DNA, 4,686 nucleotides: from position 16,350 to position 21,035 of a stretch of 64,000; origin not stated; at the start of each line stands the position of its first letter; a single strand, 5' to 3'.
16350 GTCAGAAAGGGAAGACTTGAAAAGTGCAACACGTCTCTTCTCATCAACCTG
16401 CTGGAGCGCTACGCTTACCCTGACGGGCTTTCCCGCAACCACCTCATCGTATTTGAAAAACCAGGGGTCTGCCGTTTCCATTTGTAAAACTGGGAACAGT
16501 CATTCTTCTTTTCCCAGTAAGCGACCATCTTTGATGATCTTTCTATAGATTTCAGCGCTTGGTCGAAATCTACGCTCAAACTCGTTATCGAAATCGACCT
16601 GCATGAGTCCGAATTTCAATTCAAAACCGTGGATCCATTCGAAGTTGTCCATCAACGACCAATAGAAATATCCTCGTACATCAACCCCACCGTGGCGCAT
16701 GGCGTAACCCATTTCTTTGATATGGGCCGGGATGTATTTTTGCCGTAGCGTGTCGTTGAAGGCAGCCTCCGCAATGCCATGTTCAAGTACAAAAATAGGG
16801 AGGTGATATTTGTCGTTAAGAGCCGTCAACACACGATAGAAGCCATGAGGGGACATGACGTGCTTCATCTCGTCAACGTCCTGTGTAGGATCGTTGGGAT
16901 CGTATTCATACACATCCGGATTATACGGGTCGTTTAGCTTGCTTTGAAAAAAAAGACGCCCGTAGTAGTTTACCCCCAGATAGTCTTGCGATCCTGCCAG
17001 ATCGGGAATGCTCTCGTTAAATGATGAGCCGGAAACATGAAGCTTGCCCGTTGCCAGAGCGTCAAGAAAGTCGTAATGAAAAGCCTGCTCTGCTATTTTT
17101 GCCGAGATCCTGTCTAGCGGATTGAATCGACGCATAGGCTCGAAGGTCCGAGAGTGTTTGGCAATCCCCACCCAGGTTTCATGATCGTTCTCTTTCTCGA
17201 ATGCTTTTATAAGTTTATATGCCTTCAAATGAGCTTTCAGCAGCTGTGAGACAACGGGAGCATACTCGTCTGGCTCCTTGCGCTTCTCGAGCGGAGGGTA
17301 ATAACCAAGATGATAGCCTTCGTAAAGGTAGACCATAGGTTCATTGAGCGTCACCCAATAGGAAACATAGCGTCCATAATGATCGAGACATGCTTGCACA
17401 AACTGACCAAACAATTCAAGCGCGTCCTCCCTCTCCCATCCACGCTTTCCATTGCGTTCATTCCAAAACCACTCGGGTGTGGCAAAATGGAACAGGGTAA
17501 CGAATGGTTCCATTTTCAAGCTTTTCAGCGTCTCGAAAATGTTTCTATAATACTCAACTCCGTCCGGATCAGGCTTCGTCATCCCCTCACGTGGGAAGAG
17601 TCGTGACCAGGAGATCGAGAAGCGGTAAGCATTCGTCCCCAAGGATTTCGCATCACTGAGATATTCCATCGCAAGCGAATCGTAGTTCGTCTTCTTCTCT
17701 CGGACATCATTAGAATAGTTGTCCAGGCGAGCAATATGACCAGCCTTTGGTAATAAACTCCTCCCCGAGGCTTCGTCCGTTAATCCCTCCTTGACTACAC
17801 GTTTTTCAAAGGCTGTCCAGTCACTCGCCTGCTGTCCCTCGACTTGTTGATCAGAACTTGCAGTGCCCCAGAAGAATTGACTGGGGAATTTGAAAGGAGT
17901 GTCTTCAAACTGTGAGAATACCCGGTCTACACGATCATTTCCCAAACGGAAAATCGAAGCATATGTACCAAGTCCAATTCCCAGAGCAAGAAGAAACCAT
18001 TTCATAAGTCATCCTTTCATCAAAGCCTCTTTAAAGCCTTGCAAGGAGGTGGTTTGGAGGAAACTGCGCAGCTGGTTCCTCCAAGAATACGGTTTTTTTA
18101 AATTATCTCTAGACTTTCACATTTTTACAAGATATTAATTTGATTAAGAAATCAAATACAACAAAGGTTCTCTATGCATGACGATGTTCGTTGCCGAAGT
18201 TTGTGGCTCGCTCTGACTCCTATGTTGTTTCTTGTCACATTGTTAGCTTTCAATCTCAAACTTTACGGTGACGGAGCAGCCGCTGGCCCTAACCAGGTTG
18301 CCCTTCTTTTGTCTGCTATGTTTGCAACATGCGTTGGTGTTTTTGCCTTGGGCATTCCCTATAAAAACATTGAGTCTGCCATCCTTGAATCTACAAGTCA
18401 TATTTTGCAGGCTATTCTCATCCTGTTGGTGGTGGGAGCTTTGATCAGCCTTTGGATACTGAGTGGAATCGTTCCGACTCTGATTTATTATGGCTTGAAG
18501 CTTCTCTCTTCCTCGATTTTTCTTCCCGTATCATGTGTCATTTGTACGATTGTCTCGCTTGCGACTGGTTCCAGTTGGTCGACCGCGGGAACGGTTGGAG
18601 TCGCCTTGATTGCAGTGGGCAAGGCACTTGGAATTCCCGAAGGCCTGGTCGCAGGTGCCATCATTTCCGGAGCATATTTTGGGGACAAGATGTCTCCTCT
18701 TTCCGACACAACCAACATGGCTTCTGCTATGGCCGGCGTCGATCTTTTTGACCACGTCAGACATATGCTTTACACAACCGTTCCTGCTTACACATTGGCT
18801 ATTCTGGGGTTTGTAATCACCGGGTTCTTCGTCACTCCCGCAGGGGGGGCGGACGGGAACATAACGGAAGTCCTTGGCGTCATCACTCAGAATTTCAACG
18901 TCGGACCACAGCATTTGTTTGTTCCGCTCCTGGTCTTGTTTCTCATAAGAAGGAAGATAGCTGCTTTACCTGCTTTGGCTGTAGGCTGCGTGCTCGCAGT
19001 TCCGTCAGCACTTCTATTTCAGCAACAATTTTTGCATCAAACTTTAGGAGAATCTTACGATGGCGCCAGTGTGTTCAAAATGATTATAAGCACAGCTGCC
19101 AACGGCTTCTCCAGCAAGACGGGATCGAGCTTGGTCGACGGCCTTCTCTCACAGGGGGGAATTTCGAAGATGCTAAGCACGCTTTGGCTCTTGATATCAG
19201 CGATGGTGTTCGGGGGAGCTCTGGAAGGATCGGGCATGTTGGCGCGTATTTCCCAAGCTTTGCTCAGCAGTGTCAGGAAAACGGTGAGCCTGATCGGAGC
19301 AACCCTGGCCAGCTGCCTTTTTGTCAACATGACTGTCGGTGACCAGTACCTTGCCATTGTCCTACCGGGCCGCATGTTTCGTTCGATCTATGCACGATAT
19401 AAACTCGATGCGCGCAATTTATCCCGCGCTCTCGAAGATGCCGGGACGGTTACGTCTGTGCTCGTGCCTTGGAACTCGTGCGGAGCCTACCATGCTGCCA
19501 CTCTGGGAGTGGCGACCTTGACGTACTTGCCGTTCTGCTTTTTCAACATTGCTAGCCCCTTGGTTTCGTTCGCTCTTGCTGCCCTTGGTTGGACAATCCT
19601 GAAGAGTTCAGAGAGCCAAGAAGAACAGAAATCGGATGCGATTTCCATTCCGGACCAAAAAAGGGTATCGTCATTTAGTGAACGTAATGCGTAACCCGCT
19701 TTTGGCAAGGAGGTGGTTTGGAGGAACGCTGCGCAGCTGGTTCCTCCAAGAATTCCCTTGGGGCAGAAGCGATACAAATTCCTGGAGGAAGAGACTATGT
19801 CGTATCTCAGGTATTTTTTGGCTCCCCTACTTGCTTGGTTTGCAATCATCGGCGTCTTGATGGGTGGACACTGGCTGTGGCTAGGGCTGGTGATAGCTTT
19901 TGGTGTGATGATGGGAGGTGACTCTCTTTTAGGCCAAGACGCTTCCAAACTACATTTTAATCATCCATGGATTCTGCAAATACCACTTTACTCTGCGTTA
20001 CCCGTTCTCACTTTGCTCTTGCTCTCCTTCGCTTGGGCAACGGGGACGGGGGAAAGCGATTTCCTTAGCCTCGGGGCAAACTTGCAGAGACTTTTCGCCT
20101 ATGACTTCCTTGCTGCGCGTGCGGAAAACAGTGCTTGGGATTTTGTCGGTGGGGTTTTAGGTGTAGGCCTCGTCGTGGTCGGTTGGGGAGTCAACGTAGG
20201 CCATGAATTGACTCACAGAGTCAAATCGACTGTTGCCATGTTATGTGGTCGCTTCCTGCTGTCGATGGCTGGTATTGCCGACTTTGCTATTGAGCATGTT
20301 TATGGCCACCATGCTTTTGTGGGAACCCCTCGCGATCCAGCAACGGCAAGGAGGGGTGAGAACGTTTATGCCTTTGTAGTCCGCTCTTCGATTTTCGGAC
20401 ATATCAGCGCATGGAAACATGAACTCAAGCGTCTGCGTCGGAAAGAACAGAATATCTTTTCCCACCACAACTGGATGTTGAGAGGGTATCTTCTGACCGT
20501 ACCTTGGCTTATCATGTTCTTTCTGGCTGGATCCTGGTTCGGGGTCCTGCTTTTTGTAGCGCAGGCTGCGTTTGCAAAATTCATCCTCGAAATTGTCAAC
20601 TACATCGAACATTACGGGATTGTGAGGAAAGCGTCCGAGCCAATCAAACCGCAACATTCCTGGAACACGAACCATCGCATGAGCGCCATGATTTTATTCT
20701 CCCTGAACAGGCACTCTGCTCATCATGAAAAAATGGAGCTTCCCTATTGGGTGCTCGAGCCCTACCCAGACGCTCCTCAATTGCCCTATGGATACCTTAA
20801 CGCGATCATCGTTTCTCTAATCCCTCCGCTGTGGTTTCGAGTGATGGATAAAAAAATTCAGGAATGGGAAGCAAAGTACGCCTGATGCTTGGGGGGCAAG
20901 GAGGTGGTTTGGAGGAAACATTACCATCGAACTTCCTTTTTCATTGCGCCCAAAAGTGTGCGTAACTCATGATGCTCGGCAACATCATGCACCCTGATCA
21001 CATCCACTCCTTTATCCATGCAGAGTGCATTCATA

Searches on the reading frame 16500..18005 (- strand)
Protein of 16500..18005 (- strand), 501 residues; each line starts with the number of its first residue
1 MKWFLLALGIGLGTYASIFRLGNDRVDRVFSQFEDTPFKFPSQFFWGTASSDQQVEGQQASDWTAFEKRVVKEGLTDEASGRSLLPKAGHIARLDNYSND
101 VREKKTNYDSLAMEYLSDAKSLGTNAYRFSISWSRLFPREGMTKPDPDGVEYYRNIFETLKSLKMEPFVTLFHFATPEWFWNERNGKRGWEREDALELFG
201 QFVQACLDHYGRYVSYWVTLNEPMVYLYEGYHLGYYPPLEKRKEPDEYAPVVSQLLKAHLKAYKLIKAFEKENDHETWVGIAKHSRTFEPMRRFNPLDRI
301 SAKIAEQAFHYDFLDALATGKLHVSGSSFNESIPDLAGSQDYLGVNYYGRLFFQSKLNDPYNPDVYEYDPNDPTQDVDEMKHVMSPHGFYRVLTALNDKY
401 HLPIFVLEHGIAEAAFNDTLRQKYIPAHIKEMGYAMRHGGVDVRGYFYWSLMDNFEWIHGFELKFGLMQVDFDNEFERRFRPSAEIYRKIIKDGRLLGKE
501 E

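Call 8: find_encoding_contigs(protein=window:16500-18005:-, flank=3000, max_places=4)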
Protein window:16500-18005:- (501 aa): 2 contigs read that carry it; 2 places shown.
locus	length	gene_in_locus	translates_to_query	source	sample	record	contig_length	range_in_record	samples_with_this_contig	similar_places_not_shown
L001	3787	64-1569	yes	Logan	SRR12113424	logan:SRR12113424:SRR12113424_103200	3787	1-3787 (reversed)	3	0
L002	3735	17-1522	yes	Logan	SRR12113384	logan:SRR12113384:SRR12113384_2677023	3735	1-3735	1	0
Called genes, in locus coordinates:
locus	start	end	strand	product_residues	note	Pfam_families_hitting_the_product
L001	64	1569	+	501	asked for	PF00232:Glyco_hydro_1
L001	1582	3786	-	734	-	?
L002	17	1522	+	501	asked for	PF00232:Glyco_hydro_1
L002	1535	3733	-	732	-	?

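Call 9: search_protein_families(library=pfam, proteins=[window:16500-18005:-])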
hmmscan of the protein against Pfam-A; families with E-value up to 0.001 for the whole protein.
window:16500-18005:- (501 aa): 1 family
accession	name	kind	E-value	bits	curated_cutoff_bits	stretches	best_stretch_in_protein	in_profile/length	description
PF00232.24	Glyco_hydro_1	-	1.3e-74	251.8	22.6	1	39-493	4-450/453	Glycosyl hydrolase family 1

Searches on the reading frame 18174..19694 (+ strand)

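Call 9: search_protein_families(library=pfam, proteins=[window:18174-19694:+])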
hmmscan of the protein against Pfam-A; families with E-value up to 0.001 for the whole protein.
window:18174-19694:+ (506 aa): 2 families
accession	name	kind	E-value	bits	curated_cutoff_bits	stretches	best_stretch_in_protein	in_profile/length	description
PF03553.21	Na_H_antiporter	-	1.3e-53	182.7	23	1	166-473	1-303/303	Na+/H+ antiporter family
PF06808.19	DctM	-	0.00088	18.6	23.8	1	119-389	92-328/413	Tripartite ATP-independent periplasmic transporter, DctM component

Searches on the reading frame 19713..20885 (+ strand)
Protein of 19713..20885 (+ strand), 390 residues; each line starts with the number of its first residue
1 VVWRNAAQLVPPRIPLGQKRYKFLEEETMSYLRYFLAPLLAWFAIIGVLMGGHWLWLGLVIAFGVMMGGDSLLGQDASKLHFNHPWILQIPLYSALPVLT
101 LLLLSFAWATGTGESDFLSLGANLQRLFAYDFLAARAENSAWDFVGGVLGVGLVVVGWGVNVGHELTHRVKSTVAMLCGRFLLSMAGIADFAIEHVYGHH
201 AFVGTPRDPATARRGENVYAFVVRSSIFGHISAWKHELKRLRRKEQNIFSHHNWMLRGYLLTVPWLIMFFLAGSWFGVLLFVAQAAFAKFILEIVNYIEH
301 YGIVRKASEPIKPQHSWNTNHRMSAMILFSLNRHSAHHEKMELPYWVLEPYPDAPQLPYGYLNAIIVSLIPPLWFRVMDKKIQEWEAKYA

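Call 9: search_protein_families(library=pfam, proteins=[window:19713-20885:+])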
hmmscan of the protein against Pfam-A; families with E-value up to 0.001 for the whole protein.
window:19713-20885:+ (390 aa): 1 family
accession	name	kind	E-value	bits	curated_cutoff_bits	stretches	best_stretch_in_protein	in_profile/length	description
PF00487.30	FA_desaturase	-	3e-30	106.3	29.7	1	146-351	7-234/253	Fatty acid desaturase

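Call 59: list_cluster_members(proteins=[window:19713-20882:+, window:19797-20885:+, window:14322-16487:+, window:14340-16487:+, window:14346-16487:+, window:14436-16487:+, window:60814-61566:-, window:56588-57586:-, window:18174-19694:+, window:40007-41311:+])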
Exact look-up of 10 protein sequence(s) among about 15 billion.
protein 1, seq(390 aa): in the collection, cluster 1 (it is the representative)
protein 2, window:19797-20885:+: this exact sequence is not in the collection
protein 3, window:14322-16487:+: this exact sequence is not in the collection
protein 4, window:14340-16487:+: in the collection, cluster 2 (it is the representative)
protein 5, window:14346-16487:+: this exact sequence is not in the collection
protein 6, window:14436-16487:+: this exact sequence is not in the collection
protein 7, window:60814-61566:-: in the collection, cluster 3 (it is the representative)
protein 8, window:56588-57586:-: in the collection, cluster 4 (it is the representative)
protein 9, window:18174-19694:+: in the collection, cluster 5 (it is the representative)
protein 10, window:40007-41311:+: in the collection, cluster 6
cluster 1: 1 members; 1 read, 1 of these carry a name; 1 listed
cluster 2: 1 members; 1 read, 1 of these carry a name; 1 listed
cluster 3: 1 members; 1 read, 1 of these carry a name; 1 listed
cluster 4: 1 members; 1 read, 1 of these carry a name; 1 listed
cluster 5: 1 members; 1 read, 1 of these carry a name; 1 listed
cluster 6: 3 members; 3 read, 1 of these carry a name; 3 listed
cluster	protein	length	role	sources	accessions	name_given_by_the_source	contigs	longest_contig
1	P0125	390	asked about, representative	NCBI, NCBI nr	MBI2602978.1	MAG: alkane 1-monooxygenase [Deltaproteobacteria bacterium] | alkane 1-monooxygenase [Deltaproteobacteria bacterium]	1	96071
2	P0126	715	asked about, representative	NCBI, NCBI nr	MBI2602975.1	MAG: hypothetical protein HYW48_07960 [Deltaproteobacteria bacterium] | hypothetical protein [Deltaproteobacteria bacterium]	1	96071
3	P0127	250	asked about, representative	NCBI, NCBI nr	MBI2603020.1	MAG: DNA methylase [Deltaproteobacteria bacterium] | DNA methylase [Deltaproteobacteria bacterium]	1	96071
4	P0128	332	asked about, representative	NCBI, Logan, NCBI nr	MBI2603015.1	MAG: asparaginase [Deltaproteobacteria bacterium] | asparaginase [Deltaproteobacteria bacterium]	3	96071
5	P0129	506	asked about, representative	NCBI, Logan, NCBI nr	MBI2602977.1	MAG: Na+/H+ antiporter NhaC [Deltaproteobacteria bacterium] | Na+/H+ antiporter NhaC [Deltaproteobacteria bacterium]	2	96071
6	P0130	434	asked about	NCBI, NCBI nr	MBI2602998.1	MAG: outer membrane protein transport protein [Deltaproteobacteria bacterium] | outer membrane protein transport protein [Deltaproteobacteria bacterium]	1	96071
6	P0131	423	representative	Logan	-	-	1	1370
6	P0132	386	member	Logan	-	-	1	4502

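Call 70: search_protein_representatives(protein=P0125)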
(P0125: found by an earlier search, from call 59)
Query: 390 residues. Proteins with E-value up to 0.001 (for the whole library): 3350; up to 1e-10: 2238; up to 1e-30: 827. The best 150 are listed.
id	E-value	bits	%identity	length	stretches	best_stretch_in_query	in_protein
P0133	4.6e-106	371.8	46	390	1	30-390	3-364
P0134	4.7e-97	342.1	49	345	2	141-389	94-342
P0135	4.6e-94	332.2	45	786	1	32-390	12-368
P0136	3.8e-92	325.9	47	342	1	29-389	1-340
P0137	8.7e-92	324.7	42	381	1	31-390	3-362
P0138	2.9e-91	323.0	45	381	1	29-390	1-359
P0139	1.0e-89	317.9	42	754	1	29-388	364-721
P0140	5.4e-88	312.2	43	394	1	30-390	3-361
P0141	5.9e-87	308.8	40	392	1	31-390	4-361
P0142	1.1e-82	294.7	39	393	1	29-390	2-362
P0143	8.3e-82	291.9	40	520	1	29-390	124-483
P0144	3.5e-81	289.8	43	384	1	29-390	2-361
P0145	1.0e-80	288.3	42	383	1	30-389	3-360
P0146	7.0e-80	285.5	42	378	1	29-389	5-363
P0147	8.4e-80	285.3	39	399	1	30-389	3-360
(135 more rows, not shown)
